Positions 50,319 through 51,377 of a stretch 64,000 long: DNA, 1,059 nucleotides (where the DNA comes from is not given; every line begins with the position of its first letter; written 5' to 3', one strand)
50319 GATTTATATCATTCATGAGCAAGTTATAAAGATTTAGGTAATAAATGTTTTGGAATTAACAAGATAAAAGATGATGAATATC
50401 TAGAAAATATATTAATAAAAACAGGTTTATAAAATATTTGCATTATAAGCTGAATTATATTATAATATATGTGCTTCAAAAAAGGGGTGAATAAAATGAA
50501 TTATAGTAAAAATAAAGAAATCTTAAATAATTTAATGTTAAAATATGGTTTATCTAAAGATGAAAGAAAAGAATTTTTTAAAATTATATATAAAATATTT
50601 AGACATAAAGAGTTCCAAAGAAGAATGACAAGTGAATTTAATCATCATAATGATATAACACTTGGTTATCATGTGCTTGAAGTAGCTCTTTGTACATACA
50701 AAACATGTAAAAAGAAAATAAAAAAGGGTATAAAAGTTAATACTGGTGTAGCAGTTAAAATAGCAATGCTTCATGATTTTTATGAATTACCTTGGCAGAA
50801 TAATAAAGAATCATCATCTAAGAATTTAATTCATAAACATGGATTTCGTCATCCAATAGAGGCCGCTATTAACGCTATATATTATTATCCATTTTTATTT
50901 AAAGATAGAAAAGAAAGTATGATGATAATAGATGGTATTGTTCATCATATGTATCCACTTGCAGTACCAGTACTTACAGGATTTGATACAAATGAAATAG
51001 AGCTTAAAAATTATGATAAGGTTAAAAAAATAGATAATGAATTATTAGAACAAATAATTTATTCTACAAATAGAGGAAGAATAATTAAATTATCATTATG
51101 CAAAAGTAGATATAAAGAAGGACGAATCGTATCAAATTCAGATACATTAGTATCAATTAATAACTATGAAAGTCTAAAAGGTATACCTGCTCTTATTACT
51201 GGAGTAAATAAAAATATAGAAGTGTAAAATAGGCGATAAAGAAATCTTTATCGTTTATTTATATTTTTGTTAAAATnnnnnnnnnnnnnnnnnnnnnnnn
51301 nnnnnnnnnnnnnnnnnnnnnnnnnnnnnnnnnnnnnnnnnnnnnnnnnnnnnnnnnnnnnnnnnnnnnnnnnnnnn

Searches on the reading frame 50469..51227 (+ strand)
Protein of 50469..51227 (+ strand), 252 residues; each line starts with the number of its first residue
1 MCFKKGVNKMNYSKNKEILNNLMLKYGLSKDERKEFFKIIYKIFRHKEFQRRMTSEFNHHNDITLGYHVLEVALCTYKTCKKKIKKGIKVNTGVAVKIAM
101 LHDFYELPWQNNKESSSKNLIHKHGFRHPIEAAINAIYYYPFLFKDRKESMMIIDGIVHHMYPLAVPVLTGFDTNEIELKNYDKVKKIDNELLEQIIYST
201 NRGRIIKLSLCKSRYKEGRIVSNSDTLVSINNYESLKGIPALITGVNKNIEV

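Call 3: search_protein_families(library=pfam, proteins=[window:50469-51227:+], max_evalue=0.01)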
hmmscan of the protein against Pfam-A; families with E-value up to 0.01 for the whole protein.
window:50469-51227:+ (252 aa): 0 families

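Call 4: search_protein_families(library=ncbifam, proteins=[window:50469-51227:+], max_evalue=0.01)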
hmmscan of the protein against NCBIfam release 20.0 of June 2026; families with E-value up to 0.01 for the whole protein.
window:50469-51227:+ (252 aa): 0 families

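Call 16: search_solved_structures(query=window:50496-51227:+, max_evalue=1, show_alignments=1)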
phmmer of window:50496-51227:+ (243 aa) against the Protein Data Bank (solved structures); distinct sequences matched with E-value up to 1: 1.
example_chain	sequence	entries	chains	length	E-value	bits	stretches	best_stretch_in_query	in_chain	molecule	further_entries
1xx7_A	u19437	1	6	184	0.19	14.3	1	56-111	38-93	oxetanocin-like protein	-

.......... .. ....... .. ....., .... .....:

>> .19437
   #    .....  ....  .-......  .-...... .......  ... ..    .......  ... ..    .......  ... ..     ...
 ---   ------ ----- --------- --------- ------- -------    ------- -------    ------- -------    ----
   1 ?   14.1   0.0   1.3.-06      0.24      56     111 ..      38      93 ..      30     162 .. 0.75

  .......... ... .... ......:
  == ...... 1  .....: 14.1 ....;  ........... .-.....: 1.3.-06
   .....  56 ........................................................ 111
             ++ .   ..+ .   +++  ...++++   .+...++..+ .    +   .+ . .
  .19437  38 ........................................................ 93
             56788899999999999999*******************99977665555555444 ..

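Call 26: search_protein_families(library=pfam, proteins=[window:50496-51227:+], max_evalue=5)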
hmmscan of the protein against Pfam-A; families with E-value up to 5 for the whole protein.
window:50496-51227:+ (243 aa): 1 family
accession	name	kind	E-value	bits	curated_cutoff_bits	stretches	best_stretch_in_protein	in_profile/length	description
PF13282.11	DUF4070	-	0.091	13.2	22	1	5-43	81-121/144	Domain of unknown function (DUF4070)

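Call 38: search_protein_families(library=padloc, proteins=[window:50496-51227:+], max_evalue=0.01)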
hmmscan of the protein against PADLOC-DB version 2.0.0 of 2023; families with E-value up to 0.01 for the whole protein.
window:50496-51227:+ (243 aa): 2 families
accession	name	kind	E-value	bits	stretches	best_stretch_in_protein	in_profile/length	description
PDLC01211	Cmr5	-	0.00038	18.5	1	19-105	60-126/127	CAS-III-B; effector_SS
PDLC01254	Cas3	-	0.00091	17.5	1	49-187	2-121/164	CAS-I; effector_G3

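Call 39: search_protein_families(library=phrogs, proteins=[window:50496-51227:+], max_evalue=0.001)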
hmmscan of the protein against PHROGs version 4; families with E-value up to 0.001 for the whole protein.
window:50496-51227:+ (243 aa): 0 families

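Call 46: find_homologous_proteins(query=window:50496-51227:+)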
Query window:50496-51227:+ (243 aa): 223 proteins with E <= 0.001 among 630 candidates; the best 120 are listed.
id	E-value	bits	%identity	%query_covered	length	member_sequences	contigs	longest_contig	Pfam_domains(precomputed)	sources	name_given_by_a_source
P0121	2.2e-153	526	98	100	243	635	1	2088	-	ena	-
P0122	9.7e-135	465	85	100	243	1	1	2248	-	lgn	-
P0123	7.0e-134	463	90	95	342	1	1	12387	PF01047.29,PF12802.14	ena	-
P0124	3.3e-107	375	98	70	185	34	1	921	-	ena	-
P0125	7.2e-105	368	70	100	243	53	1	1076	-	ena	-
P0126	3.7e-103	362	68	100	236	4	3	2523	-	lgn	-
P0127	1.6e-100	353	68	100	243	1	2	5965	-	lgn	-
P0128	2.3e-85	304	96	58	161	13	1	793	-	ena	-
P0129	3.5e-82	293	58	96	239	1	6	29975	-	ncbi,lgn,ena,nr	ncbi:MAG: hypothetical protein J6J17_05725 [Bacilli bacterium]|nr:hypothetical protein [Bacilli bact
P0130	5.8e-72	260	54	97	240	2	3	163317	PF01966.29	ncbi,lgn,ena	-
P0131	4.4e-69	251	53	98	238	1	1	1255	-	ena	-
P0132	4.5e-69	250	50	100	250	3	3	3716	-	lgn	-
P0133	7.8e-69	250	50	97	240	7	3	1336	-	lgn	-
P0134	9.7e-69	249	53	98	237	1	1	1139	-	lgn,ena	-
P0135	2.2e-68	248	49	97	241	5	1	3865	-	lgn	-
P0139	7.3e-68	247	52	98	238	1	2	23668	PF01966.29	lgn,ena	-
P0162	7.6e-65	237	50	98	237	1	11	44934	PF01966.29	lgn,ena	-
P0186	2.3e-62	229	51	92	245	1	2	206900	-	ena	-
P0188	2.8e-62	228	49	96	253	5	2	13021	PF01966.29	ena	-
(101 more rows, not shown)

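Call 47: find_encoding_contigs(protein=P0129, flank=5000, max_places=2)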
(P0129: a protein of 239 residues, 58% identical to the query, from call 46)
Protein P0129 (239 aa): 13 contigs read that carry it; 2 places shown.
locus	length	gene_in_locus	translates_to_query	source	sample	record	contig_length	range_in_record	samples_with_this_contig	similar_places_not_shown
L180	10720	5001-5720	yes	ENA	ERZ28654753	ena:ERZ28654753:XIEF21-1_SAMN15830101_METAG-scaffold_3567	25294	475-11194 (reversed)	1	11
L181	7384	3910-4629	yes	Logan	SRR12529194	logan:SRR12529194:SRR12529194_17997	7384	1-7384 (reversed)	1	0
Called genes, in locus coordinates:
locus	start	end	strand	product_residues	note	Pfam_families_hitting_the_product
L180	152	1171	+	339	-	PF00078:RVT_1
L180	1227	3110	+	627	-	PF00158:Sigma54_activat (faint), PF07728:AAA_5 (faint)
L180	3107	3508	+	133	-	-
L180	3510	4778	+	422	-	PF13203:DUF2201_N, PF09967:DUF2201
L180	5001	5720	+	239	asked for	-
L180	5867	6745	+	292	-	PF08843:AbiEii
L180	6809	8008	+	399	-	PF00070:Pyr_redox (weak), PF01262:AlaDh_PNT_C (weak), PF01266:DAO (weak), PF03486:HI0933_like, PF07992:Pyr_redox_2 (weak), PF12831:FAD_oxidored (weak), PF13450:NAD_binding_8 (faint), PF22780:HI0933_like_1st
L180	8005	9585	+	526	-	PF28550:DUF8436, PF07992:Pyr_redox_2 (faint), PF01266:DAO (faint), PF03486:HI0933_like, PF13450:NAD_binding_8 (faint), PF21688:FAD-depend_C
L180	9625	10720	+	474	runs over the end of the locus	-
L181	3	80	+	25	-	?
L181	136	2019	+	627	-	PF00158:Sigma54_activat (faint), PF07728:AAA_5 (faint)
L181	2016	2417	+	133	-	-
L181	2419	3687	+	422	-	PF13203:DUF2201_N, PF09967:DUF2201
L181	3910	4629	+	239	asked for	-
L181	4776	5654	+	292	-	PF08843:AbiEii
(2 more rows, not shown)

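Call 48: find_encoding_contigs(protein=P0130, flank=5000, max_places=2)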
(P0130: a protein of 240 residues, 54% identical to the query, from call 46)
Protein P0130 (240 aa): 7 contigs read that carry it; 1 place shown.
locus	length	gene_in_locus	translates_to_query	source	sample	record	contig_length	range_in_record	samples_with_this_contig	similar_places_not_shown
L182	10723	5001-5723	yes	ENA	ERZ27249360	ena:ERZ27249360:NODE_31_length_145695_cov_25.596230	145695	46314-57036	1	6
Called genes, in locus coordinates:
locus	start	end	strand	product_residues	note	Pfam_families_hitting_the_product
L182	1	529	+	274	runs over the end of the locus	PF02498:Bro-N (weak)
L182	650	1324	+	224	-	PF13240:Zn_Ribbon_1 (weak)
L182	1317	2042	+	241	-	-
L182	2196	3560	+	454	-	PF02254:TrkA_N, PF02080:TrkA_C, PF02254:TrkA_N, PF02080:TrkA_C (weak)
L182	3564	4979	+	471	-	PF02386:TrkH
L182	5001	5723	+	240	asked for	PF01966:HD (weak)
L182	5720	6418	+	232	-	PF17774:YlmH_RBD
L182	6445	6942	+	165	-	-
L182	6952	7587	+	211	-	PF13483:Lactamase_B_3, PF12706:Lactamase_B_2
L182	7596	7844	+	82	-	PF07866:DUF1653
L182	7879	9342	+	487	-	PF02074:Peptidase_M32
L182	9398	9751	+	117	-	-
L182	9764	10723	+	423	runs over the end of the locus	PF02040:ArsB, PF03600:CitMHS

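Call 49: find_encoding_contigs(protein=P0186, flank=5000, max_places=2)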
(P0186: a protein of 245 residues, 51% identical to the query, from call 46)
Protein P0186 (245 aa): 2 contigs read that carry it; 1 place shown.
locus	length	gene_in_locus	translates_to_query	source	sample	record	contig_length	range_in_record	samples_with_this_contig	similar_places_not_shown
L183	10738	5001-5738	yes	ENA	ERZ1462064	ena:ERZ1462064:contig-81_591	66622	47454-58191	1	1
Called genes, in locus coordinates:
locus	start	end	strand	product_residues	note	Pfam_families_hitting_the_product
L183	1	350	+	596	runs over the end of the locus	PF12846:AAA_10 (faint), PF19044:P-loop_TraG, PF01935:DUF87 (weak)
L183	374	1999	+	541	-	PF08486:SpoIID, PF01551:Peptidase_M23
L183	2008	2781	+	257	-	-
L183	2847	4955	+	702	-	PF02534:T4SS-DNA_transf, PF00270:DEAD (weak), PF01935:DUF87 (faint), PF10412:TrwB_AAD_bind, PF12696:TraG-D_C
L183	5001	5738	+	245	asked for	-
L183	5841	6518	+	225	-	PF20582:UPF0758_N, PF04002:RadC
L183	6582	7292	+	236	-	PF01048:PNP_UDP_1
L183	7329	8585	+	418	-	PF05193:Peptidase_M16_C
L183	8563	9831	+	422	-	PF00675:Peptidase_M16, PF05193:Peptidase_M16_C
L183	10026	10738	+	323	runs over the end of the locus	PF00318:Ribosomal_S2, PF07498:Rho_N (weak)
